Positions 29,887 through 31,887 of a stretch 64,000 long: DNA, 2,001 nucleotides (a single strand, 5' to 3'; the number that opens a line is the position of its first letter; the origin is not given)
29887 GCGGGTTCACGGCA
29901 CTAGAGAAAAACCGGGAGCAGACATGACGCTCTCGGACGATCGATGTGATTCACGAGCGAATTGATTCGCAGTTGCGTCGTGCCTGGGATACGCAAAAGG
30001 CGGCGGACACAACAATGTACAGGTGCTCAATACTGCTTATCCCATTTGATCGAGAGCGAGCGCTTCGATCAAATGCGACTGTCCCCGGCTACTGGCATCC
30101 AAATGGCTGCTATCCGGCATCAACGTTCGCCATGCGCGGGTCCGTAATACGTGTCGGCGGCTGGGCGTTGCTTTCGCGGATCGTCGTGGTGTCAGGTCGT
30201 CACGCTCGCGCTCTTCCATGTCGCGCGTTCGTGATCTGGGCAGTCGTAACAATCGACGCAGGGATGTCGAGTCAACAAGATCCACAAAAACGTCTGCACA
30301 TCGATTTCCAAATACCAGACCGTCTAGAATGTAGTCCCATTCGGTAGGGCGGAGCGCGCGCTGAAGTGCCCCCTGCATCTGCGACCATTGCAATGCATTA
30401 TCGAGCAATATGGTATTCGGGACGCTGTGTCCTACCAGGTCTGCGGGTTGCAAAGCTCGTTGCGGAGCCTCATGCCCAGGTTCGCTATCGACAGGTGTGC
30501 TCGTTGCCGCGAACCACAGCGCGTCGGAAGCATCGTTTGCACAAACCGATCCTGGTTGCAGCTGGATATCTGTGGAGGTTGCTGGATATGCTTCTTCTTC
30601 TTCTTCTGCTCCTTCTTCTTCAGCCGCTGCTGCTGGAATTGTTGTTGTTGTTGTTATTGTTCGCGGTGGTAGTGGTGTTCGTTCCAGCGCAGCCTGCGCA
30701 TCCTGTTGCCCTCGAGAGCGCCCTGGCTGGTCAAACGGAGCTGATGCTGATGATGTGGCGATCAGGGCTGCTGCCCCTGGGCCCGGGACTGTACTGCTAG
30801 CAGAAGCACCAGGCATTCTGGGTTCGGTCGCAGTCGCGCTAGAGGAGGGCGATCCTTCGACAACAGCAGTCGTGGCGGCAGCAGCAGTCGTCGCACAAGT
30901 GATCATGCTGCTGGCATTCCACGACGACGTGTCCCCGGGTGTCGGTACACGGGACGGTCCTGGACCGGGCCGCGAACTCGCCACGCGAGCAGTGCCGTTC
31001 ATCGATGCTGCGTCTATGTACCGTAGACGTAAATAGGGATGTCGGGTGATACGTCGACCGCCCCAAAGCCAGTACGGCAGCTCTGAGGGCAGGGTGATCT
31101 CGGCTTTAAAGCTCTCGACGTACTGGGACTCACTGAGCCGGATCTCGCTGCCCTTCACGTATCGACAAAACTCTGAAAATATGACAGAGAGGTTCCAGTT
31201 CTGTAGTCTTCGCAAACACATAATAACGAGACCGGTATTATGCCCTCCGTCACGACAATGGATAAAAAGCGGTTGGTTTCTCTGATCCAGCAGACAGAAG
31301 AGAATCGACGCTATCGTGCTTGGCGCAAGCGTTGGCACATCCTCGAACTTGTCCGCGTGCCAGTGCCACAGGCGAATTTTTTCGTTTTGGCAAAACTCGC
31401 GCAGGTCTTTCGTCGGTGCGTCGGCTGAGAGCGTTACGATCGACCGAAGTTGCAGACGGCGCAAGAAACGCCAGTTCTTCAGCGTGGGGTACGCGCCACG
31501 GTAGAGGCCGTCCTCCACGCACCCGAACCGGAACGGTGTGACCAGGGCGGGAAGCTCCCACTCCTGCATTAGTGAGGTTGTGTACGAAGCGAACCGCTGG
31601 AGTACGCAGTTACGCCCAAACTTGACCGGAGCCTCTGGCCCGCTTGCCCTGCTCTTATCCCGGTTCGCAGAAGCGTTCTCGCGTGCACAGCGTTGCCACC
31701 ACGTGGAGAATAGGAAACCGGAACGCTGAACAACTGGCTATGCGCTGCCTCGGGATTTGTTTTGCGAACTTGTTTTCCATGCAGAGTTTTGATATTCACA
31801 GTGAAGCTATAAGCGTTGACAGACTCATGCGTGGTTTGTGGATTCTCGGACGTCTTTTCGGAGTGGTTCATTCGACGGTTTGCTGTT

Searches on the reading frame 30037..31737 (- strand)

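Call 6: search_protein_families(library=pfam, proteins=[window:30037-31737:-], max_evalue=0.01)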
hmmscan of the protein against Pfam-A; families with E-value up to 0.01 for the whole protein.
window:30037-31737:- (566 aa): 4 families
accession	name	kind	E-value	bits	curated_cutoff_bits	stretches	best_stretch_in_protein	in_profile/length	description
PF03162.18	Y_phosphatase2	-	1.2e-42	145.8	27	1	65-226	1-162/165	Tyrosine phosphatase family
PF22741.1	PTP-NADK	-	6.8e-05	22.8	27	1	78-177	30-130/163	DSP-PTPase phosphatase fused to NAD+ Kinase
PF22785.1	Tc-R-P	-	0.0008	20.4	27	1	78-174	5-99/106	Polymorphic toxin system, DSP-PTPase phosphatase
PF13350.11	Y_phosphatase3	-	0.0076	16.7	22.2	0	122-193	98-167/240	Tyrosine phosphatase family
